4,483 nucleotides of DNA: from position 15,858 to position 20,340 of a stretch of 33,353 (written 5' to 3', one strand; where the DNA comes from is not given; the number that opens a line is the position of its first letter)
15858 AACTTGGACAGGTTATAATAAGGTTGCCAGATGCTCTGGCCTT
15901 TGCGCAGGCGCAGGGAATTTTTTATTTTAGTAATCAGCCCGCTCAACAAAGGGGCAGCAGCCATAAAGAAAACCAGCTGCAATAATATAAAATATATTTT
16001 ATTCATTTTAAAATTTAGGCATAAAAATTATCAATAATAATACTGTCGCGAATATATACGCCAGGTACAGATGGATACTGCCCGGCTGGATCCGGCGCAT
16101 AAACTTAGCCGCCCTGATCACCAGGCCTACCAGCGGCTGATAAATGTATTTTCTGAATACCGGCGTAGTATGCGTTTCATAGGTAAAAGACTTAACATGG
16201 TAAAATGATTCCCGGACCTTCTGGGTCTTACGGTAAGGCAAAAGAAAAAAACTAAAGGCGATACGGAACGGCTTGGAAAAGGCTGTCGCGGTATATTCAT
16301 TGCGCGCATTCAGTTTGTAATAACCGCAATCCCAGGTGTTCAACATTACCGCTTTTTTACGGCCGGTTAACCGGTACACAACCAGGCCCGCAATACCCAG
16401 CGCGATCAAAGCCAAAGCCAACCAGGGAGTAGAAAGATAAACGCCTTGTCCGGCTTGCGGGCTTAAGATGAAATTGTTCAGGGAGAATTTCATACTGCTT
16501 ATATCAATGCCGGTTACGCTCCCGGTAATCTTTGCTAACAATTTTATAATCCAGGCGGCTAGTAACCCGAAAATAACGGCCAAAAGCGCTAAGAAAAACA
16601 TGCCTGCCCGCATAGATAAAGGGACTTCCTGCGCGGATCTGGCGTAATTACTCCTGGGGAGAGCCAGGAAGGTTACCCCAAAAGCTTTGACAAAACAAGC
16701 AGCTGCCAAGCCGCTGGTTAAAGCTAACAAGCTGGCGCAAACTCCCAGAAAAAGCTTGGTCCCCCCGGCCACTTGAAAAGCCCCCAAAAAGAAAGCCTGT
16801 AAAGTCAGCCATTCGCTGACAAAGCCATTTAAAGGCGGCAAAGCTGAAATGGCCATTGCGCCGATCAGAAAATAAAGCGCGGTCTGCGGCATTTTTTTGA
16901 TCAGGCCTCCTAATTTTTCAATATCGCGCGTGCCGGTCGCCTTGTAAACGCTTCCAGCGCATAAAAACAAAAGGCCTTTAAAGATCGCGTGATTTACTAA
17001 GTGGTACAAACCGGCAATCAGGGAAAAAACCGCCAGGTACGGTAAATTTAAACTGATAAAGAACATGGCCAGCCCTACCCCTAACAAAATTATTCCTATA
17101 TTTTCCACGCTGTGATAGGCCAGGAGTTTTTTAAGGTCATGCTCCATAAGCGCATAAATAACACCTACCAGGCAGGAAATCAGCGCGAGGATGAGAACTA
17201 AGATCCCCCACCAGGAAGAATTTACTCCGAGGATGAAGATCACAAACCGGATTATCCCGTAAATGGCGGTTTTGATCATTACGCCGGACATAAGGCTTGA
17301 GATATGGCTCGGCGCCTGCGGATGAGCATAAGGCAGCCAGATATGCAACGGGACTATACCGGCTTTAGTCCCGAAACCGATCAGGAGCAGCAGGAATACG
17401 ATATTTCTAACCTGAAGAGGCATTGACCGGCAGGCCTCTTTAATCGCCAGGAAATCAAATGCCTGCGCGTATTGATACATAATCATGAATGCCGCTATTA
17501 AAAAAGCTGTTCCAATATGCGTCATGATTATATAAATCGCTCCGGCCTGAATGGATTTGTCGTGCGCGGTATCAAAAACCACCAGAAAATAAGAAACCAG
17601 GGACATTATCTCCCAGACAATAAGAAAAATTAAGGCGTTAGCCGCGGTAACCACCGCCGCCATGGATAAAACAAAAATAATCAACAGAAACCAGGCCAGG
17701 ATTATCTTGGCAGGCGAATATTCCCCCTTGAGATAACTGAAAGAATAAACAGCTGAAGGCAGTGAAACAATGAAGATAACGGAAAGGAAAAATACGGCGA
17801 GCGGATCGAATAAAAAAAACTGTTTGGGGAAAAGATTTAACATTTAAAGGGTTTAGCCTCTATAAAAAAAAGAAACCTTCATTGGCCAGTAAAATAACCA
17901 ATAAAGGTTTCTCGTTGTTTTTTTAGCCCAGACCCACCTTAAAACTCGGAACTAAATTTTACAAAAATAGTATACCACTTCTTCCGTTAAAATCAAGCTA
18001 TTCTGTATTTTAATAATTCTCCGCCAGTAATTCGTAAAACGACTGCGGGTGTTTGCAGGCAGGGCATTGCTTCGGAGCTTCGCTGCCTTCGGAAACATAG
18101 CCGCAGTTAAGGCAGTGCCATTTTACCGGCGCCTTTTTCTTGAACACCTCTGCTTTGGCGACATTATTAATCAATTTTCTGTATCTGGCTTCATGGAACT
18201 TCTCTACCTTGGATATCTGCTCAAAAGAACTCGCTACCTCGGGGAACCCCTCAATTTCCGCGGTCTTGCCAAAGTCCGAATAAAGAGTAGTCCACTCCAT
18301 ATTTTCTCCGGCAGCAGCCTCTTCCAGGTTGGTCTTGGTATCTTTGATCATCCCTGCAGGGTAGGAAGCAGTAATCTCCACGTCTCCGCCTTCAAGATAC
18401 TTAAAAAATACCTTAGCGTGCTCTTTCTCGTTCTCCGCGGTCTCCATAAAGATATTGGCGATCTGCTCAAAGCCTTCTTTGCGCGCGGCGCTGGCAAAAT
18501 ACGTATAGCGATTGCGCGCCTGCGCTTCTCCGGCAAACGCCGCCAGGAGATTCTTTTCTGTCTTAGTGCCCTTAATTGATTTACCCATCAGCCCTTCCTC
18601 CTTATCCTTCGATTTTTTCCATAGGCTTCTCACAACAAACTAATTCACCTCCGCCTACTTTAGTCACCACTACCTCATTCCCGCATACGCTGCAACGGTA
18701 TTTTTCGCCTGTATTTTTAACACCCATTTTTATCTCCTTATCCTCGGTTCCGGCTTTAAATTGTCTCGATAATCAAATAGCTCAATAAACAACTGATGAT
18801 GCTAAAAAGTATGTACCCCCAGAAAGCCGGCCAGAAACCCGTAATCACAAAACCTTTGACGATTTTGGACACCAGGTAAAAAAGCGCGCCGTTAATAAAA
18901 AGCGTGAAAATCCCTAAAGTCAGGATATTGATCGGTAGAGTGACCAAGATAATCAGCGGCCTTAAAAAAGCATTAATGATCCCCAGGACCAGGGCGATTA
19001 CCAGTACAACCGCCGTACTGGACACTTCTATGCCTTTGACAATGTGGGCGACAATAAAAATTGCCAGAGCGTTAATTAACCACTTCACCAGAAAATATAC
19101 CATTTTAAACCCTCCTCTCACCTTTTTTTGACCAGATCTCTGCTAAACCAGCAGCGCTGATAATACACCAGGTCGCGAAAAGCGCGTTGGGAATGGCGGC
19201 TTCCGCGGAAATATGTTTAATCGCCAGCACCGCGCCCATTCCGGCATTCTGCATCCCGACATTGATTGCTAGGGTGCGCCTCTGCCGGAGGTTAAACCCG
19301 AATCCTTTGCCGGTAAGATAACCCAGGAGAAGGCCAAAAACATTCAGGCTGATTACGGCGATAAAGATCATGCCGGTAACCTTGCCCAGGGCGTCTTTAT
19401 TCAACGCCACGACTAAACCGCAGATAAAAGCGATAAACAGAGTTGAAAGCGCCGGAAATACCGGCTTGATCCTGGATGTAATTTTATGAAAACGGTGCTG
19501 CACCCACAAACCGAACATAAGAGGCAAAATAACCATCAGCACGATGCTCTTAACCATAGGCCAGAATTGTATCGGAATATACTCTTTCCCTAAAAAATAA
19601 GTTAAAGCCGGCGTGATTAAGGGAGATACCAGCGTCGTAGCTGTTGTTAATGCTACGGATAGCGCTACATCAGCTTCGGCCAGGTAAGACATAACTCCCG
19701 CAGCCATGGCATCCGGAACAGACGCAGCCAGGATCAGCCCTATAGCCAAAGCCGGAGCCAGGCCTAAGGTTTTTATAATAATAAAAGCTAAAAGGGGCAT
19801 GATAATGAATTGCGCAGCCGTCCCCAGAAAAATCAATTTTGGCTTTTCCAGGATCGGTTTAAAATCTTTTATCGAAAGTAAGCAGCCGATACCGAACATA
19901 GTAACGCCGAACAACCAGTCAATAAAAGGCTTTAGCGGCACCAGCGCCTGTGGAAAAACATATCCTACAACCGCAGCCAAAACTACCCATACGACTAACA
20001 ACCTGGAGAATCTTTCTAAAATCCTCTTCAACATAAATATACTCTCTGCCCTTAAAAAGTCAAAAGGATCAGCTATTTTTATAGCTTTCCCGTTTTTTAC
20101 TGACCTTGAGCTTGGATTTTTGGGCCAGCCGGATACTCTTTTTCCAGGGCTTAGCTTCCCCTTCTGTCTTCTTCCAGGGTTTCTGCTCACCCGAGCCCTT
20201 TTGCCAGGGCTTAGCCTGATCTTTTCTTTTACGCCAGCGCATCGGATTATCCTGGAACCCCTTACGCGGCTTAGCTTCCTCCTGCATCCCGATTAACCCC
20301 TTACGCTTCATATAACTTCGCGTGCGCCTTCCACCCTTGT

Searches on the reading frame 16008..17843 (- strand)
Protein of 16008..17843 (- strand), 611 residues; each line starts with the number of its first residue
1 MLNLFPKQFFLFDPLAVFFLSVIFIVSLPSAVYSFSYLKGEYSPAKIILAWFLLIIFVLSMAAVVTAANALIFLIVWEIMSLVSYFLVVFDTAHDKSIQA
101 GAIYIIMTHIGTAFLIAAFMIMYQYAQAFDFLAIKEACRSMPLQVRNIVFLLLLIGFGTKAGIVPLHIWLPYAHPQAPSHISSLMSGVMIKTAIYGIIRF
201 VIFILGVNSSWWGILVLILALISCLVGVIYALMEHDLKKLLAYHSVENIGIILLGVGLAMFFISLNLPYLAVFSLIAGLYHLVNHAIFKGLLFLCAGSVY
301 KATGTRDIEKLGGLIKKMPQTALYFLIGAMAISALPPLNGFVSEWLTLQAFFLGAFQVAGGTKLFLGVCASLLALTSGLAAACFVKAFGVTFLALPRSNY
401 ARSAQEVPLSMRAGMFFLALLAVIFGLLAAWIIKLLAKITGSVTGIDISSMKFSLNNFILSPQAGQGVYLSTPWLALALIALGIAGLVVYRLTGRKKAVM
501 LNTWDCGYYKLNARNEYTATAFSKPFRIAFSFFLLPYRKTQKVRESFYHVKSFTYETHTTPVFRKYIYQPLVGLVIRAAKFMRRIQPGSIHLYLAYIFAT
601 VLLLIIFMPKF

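Call 58: search_protein_families(library=pfam, proteins=[window:16008-17843:-], max_evalue=0.00001)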
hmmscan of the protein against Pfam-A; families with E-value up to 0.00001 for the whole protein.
window:16008-17843:- (611 aa): 1 family
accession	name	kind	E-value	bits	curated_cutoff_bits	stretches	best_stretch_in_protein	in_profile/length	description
PF00361.26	Proton_antipo_M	-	1.9e-55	188.6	21.5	1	68-371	2-291/294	NADH:quinone oxidoreductase/Mrp antiporter, TM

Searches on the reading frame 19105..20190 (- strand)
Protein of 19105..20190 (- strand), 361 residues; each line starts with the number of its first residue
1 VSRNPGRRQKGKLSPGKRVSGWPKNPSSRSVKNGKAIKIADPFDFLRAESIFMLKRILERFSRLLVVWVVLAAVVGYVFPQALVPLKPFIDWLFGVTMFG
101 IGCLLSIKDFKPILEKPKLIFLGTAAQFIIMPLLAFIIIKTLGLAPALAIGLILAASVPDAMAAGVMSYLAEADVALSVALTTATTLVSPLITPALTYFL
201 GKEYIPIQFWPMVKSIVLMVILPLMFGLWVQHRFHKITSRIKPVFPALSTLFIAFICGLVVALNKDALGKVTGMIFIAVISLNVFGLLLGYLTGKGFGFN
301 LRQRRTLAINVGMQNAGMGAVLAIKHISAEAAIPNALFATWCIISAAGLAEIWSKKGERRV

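Call 58: search_protein_families(library=pfam, proteins=[window:19105-20190:-], max_evalue=0.00001)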
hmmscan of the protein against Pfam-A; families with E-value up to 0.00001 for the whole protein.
window:19105-20190:- (361 aa): 2 families
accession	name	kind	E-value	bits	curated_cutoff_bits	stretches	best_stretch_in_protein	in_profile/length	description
PF01758.21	SBF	-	1.2e-37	129.9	24.3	1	95-268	5-188/191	Sodium Bile acid symporter family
PF13593.11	SBF_like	-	2.8e-16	60.2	25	1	61-325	3-278/313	SBF-like CPA transporter family (DUF4137)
